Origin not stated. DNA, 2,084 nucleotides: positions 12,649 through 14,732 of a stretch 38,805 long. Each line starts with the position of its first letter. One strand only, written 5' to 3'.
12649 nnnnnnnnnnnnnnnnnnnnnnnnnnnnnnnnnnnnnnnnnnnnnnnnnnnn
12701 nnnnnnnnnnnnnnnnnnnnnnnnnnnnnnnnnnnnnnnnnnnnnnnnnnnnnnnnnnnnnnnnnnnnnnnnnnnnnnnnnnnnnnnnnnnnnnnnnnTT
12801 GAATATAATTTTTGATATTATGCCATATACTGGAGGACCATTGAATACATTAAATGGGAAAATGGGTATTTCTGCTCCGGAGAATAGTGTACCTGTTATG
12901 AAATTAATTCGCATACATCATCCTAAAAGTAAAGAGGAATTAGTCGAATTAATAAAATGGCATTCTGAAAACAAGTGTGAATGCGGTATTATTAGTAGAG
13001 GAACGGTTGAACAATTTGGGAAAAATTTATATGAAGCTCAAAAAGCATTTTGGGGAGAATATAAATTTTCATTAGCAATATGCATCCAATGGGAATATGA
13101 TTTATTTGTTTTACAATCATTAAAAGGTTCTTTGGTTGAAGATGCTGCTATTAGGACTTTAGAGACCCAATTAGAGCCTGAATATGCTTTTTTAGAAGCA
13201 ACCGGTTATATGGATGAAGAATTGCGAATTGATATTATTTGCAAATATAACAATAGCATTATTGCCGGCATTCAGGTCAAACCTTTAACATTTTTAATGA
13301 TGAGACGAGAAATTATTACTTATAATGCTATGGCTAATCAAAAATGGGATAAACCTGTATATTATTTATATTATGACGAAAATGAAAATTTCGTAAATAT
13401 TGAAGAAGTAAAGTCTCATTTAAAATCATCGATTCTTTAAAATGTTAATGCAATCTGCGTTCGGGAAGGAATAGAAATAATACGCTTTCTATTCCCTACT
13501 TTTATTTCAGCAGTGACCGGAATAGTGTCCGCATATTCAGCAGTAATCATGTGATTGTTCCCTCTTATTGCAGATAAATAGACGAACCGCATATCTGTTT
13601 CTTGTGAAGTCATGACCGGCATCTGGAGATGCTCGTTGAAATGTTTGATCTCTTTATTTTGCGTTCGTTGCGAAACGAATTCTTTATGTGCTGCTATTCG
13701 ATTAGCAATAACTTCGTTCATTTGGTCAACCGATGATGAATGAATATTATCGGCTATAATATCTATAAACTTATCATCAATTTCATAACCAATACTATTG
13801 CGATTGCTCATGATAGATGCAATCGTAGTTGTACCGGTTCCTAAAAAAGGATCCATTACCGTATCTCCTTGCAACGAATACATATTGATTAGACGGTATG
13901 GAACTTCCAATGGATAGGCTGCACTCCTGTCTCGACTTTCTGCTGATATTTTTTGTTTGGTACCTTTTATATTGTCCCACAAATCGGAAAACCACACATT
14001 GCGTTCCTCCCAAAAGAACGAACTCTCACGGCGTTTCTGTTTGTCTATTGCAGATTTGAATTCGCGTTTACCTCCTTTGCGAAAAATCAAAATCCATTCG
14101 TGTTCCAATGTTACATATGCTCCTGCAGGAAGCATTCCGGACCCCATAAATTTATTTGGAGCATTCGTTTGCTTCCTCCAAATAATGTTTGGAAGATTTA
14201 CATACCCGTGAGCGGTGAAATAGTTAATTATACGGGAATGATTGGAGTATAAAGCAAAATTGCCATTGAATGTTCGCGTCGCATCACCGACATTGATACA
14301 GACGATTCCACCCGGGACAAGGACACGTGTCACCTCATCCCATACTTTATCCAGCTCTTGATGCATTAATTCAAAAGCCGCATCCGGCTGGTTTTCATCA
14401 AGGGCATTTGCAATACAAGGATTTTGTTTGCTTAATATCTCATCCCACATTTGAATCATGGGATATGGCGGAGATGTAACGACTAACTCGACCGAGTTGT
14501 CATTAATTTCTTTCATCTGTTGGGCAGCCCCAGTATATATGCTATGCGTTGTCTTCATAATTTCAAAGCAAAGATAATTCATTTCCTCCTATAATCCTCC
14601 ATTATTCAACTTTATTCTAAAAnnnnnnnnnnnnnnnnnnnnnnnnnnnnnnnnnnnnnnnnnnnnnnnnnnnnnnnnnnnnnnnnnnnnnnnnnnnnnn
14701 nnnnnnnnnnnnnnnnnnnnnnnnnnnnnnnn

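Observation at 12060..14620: Type II restriction-modification island inserted between prohead protease and major capsid genes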

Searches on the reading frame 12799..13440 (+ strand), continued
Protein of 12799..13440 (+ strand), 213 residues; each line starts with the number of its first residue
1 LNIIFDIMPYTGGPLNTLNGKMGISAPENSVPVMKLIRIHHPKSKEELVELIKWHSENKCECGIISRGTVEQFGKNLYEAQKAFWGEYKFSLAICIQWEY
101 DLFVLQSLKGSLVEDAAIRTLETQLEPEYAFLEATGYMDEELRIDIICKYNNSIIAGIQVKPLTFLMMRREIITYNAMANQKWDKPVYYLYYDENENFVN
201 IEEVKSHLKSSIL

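Call 58: find_related_loci(query=A2, collection=metagenome_contigs, flank=4000)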
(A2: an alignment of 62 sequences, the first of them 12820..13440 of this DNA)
Query A2 (206 aa) in metagenome_contigs; peptide patterns used: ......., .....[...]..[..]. (x = any residue, [..] = any of these).
272 stretches matched a pattern; 102 encode a relative of the query (tblastn E <= 1e-3); the best 80 are kept; 80 distinct loci.
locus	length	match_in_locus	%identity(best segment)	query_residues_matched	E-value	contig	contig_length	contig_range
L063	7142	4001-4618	100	1-206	1e-139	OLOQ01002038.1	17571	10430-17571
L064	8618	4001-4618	100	1-206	1e-139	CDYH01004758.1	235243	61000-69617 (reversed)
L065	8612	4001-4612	84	1-203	1e-115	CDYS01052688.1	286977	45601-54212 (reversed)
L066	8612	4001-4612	84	1-203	1e-115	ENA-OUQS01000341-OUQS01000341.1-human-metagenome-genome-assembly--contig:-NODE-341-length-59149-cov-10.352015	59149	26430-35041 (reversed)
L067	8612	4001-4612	84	1-203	1e-115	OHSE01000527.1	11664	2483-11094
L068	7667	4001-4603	72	1-202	5e-97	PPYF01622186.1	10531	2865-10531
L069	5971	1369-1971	72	1-202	4e-97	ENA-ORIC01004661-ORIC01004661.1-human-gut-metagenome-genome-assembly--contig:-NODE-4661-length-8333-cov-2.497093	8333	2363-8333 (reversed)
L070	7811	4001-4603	71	1-202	7e-96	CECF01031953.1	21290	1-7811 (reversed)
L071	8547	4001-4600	70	1-201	9e-96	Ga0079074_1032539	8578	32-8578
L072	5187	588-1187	70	1-201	9e-96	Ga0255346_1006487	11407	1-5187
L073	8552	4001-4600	70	1-201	9e-96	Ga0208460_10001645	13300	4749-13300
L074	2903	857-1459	67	1-202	9e-95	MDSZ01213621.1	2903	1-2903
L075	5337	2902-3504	67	1-202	1e-92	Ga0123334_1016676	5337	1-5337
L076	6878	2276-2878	67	1-202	3e-92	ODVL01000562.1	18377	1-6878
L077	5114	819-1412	70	1-199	3e-92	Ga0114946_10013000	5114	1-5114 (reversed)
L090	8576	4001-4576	63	1-193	1e-85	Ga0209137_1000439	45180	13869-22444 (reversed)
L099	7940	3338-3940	61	1-198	3e-83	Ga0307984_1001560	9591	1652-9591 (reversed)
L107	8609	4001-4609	62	1-204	3e-82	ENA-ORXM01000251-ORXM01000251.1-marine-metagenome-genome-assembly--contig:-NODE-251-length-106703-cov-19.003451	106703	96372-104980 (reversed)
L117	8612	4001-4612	58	1-203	3e-78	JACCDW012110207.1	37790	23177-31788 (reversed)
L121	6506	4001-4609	57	1-202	2e-75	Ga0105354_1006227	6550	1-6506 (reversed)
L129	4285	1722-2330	54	1-203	1e-71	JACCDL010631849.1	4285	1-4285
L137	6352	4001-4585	54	1-196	7e-69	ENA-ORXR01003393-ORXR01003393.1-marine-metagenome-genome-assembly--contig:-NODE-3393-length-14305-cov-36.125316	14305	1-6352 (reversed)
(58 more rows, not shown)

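Call 62: search_protein_families(library=pfam, proteins=[L090:4703-5392:-, L090:3191-3742:+, L099:3944-4642:-, L107:4694-5314:+, L117:4674-5426:+, L137:4648-5745:+, L121:4697-5728:-, L129:1099-1710:+, L129:2365-3009:-, L129:3050-4129:-], max_evalue=0.001)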
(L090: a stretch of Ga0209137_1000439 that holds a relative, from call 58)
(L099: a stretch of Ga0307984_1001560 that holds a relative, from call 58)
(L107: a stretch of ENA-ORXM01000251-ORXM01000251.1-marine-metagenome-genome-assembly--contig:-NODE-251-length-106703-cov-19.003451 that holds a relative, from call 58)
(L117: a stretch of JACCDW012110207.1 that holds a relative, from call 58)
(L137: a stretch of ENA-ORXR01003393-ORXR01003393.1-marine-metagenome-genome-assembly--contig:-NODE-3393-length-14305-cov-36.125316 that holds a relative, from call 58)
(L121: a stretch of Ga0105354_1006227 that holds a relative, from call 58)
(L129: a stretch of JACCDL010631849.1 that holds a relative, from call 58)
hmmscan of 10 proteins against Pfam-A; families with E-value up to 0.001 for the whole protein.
L090:4703-5392:- (229 aa): 1 family
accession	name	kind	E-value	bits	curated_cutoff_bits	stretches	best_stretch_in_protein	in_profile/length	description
PF08795.16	DUF1796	-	2.5e-11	44.1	23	1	6-132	3-143/166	Putative papain-like cysteine peptidase (DUF1796)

L090:3191-3742:+ (183 aa): 0 families

L099:3944-4642:- (232 aa): 1 family
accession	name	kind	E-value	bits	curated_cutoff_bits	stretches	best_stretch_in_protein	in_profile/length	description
PF08795.16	DUF1796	-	2.8e-10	40.7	23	1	6-108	3-118/166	Putative papain-like cysteine peptidase (DUF1796)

L107:4694-5314:+ (206 aa): 2 families
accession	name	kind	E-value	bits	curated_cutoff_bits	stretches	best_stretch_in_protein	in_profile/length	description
PF13424.12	TPR_12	-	5.5e-05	23.7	30.1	0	74-145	3-74/77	Tetratricopeptide repeat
PF13181.12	TPR_8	-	6.7e-05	23.2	25.7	0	119-145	4-30/34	Tetratricopeptide repeat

L117:4674-5426:+ (250 aa): 1 family
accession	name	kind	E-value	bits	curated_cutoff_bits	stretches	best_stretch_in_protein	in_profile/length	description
PF12322.14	T4_baseplate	-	1.8e-07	31.5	24.5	1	27-199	11-187/219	T4 bacteriophage base plate protein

L137:4648-5745:+ (365 aa): 2 families
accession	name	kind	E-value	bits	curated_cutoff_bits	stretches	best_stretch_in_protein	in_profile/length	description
PF01435.24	Peptidase_M48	-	7.9e-07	29.5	20.3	0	78-136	30-84/186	Peptidase family M48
PF09603.15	Fib_succ_major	-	1.3e-06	29.3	33.9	1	236-288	52-108/187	Fibrobacter succinogenes major domain (Fib_succ_major)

L121:4697-5728:- (343 aa): 1 family
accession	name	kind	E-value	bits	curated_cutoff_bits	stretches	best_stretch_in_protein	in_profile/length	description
PF00145.23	DNA_methylase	-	2.7e-82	277.2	22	1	26-337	1-323/324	C-5 cytosine-specific DNA methylase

L129:1099-1710:+ (203 aa): 0 families

L129:2365-3009:- (214 aa): 1 family
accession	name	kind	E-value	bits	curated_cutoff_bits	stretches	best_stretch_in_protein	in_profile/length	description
PF00145.23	DNA_methylase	-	1.2e-08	35.2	22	1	1-97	1-96/324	C-5 cytosine-specific DNA methylase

L129:3050-4129:- (359 aa): 1 family
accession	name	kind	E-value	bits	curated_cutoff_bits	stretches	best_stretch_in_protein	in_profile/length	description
PF00145.23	DNA_methylase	-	6.9e-83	279.2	22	1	42-351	2-322/324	C-5 cytosine-specific DNA methylase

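Call 69: search_protein_families(library=phrogs, proteins=[window:12820-13440:+], max_evalue=0.01)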
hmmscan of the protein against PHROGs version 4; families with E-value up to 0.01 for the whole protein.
window:12820-13440:+ (206 aa): 0 families

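Call 76: search_protein_families(library=pfam, proteins=[L070:84-1130:+, L070:1108-1938:+, L070:1973-2965:+, L070:4616-4969:+, L070:6581-7066:+, L070:7078-7410:+], max_evalue=0.01)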
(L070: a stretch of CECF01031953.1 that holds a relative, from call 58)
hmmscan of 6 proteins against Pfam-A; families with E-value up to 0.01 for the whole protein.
L070:84-1130:+ (348 aa): 2 families
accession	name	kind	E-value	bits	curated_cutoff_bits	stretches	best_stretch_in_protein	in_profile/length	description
PF13102.12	Phage_int_SAM_5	-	2.6e-14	53.8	22.3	1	41-134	2-94/98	Phage integrase SAM-like domain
PF00589.27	Phage_integrase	-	7e-13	49.1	27.1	1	173-336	21-169/172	Phage integrase family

L070:1108-1938:+ (276 aa): 2 families
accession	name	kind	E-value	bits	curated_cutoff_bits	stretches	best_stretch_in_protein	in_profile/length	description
PF12728.13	HTH_17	-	1.5e-08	35.2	27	1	206-251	8-50/51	Helix-turn-helix domain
PF05930.18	Phage_AlpA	-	0.0022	18.3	21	1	207-248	11-51/51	Prophage CP4-57 regulatory protein (AlpA)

L070:1973-2965:+ (330 aa): 1 family
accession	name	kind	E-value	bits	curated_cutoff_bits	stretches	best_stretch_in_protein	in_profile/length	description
PF05144.20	Phage_CRI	-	3.9e-07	30.5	21.7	1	53-192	64-220/232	Replication-associated protein G2P N-terminal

L070:4616-4969:+ (117 aa): 0 families

L070:6581-7066:+ (161 aa): 0 families

L070:7078-7410:+ (110 aa): 1 family
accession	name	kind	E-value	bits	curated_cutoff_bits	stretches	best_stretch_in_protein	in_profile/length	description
PF20664.2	DUF6814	-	0.0011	19.6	25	1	13-60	12-60/71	Family of unknown function (DUF6814)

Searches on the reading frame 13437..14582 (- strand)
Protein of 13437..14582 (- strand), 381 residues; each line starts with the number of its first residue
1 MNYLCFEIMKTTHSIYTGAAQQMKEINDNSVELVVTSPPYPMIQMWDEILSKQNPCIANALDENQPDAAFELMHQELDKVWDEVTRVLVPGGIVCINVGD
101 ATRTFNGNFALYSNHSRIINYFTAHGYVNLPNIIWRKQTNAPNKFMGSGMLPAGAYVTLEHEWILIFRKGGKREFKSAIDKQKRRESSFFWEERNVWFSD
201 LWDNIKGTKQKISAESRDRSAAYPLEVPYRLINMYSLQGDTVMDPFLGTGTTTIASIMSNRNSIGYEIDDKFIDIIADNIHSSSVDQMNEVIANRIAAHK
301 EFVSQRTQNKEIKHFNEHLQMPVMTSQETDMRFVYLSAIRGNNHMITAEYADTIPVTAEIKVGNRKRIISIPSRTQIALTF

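Call 4: search_protein_families(library=pfam, proteins=[window:13437-14582:-], max_evalue=0.01)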
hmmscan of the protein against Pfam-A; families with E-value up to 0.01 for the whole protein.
window:13437-14582:- (381 aa): 1 family
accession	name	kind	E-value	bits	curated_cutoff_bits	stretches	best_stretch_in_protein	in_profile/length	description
PF01555.25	N6_N4_Mtase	-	1.1e-38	133.8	26.7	1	31-277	1-220/221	DNA methylase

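Call 12: search_protein_families(library=ncbifam, proteins=[window:13437-14582:-], max_evalue=0.01)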
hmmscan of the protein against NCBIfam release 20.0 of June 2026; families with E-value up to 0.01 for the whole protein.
window:13437-14582:- (381 aa): 5 families
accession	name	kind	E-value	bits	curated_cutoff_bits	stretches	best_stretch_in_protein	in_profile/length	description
NF050803.1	DnaMtaseCcrMCaul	equivalog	2.1e-14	53.2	830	1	19-291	11-258/350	adenine-specific DNA-methyltransferase CcrM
NF008572.0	PRK11524.1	equivalog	3.8e-12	45.9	292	1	220-311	196-286/294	adenine-specific DNA-methyltransferase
NF010253.0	PRK13699.1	subfamily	3.2e-07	30.2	244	1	223-273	148-198/226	DNA methyltransferase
TIGR01177.1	TIGR01177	hypoth_equivalog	0.00031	20.2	316.55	0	238-273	182-217/330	TIGR01177 family methyltransferase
NF040721.1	Trm14_Arch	equivalog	0.0006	19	280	0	11-41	271-300/370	tRNA (guanine(6)-N2)-methyltransferase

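Call 13: search_protein_families(library=padloc, proteins=[window:13437-14582:-], max_evalue=0.01)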
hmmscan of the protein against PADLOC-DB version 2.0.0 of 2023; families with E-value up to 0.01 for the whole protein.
window:13437-14582:- (381 aa): 65 families (the best 25 are shown)
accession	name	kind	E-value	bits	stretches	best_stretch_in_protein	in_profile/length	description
PDLC03283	MTase_II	-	2.7e-149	495.2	1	9-351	1-339/352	Type II methyltransferase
PDLC03350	MTase_II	-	1.9e-74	248.9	1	13-283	57-298/312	Type II methyltransferase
PDLC03353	MTase_II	-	2.7e-46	156.2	1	9-281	6-251/260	Type II methyltransferase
PDLC03259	MTase_II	-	1.2e-42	144.2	1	11-280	2-255/423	Type II methyltransferase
PDLC03371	MTase_II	-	1.5e-27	94.8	1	13-282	11-254/260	Type II methyltransferase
PDLC03387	MTase_II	-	2.5e-23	80.6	2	120-289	133-283/289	Type II methyltransferase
PDLC03260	MTase_II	-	7.9e-23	78.9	2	160-311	201-337/349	Type II methyltransferase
PDLC03299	MTase_II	-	6.8e-19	66.5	1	14-308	17-285/296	Type II methyltransferase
PDLC03216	MTase_II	-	1.3e-17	61.9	1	13-288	12-263/364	Type II methyltransferase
PDLC03325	MTase_II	-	2.5e-16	57.5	2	12-101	274-365/426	Type II methyltransferase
PDLC03363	MTase_II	-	4.8e-16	57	1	218-315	56-144/294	Type II methyltransferase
PDLC03238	MTase_II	-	4.4e-15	53.7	1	196-288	283-371/428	Type II methyltransferase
PDLC03246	MTase_II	-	1.2e-14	52.3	1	19-278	120-364/376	Type II methyltransferase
PDLC03320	MTase_II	-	4.5e-14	50.3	1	198-285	194-279/289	Type II methyltransferase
PDLC03738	oMTase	-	4.6e-13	46.6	1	15-290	23-273/376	orphan methyltransferase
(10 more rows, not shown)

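Call 19: search_solved_structures(query=window:13437-14582:-, max_evalue=0.001)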
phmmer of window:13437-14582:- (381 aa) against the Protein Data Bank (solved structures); distinct sequences matched with E-value up to 0.001: 8.
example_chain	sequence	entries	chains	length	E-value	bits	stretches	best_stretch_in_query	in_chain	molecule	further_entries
2zie_A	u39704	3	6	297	6.8e-34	120.6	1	12-276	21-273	Putative modification methylase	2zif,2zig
8s9m_A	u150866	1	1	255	3.8e-11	45.8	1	203-278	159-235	DNA cytosine-N4 methyltransferase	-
8s9n_A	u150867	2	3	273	4.4e-11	45.6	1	203-278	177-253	DNA cytosine-N4 methyltransferase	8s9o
8urk_A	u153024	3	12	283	1.1e-08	37.6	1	190-281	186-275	Methyltransferase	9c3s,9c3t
9c3u_A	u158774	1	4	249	1.2e-08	37.6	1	190-280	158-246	Methyltransferase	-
6pbd_A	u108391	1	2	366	5.1e-08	35.5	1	16-274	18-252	Modification methylase CcrMI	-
1eg2_A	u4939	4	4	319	8.8e-05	24.8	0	168-267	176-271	MODIFICATION METHYLASE RSRI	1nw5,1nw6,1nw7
1nw8_A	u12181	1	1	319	0.00018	23.8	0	168-267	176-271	MODIFICATION METHYLASE RSRI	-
